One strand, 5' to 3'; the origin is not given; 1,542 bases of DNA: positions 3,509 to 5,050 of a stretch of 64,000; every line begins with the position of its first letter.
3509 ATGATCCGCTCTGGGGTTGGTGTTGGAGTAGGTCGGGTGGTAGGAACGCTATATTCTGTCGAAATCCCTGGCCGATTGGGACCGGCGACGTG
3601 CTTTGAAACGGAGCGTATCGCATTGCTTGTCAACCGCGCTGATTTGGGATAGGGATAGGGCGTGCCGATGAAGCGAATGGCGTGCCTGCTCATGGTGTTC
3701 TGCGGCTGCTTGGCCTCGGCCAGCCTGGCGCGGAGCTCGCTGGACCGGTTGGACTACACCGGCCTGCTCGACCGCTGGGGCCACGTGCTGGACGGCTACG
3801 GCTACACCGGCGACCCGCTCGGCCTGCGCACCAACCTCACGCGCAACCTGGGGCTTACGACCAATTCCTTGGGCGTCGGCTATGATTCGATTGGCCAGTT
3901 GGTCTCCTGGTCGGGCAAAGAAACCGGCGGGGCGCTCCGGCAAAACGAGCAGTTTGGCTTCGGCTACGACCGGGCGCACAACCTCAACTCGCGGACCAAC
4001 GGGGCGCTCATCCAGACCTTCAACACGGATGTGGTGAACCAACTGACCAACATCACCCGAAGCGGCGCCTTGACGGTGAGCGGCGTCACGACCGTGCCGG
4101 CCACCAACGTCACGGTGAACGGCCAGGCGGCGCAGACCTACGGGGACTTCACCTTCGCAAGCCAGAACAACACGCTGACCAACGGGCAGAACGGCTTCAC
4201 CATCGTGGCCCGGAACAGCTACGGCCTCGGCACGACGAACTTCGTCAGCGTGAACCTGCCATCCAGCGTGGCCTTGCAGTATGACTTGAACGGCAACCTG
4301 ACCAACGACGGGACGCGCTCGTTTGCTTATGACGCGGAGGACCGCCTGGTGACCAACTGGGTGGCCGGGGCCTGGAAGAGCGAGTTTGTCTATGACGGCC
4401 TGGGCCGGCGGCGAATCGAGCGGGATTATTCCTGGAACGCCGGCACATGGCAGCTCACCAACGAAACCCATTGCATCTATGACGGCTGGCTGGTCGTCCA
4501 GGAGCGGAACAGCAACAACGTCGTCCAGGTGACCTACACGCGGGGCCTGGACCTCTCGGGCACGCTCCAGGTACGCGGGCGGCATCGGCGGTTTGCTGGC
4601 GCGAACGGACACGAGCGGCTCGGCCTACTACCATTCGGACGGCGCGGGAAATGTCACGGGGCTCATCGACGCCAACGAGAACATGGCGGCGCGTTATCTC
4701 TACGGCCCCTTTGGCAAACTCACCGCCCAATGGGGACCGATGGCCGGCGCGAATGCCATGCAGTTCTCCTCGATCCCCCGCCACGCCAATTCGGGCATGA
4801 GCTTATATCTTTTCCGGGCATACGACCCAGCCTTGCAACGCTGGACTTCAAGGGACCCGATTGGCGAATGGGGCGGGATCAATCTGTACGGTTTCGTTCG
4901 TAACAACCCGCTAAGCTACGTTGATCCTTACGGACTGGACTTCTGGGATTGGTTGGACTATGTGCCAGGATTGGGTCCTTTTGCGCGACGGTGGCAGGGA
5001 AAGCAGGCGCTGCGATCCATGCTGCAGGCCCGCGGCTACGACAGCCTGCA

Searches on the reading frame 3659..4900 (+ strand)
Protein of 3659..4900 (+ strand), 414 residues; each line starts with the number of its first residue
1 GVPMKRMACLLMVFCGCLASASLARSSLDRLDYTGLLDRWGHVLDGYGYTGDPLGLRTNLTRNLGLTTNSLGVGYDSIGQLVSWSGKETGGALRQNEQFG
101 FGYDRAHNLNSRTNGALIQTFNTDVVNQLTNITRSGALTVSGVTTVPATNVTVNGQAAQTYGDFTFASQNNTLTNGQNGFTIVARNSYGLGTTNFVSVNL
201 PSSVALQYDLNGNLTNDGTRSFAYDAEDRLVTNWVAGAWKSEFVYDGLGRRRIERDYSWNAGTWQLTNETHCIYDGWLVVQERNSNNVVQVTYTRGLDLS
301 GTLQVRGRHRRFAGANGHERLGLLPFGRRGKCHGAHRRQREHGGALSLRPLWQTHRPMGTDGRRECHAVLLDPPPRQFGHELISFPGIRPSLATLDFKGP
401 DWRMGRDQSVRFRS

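Call 56: search_protein_families(library=pfam, proteins=[window:3659-4900:+], max_evalue=0.001)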
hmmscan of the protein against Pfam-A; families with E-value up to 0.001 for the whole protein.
window:3659-4900:+ (414 aa): 1 family
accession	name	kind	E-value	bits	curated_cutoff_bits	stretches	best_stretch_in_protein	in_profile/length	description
PF09136.16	Glucodextran_B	-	5.7e-05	23.4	27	1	132-199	13-80/83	Glucodextranase, domain B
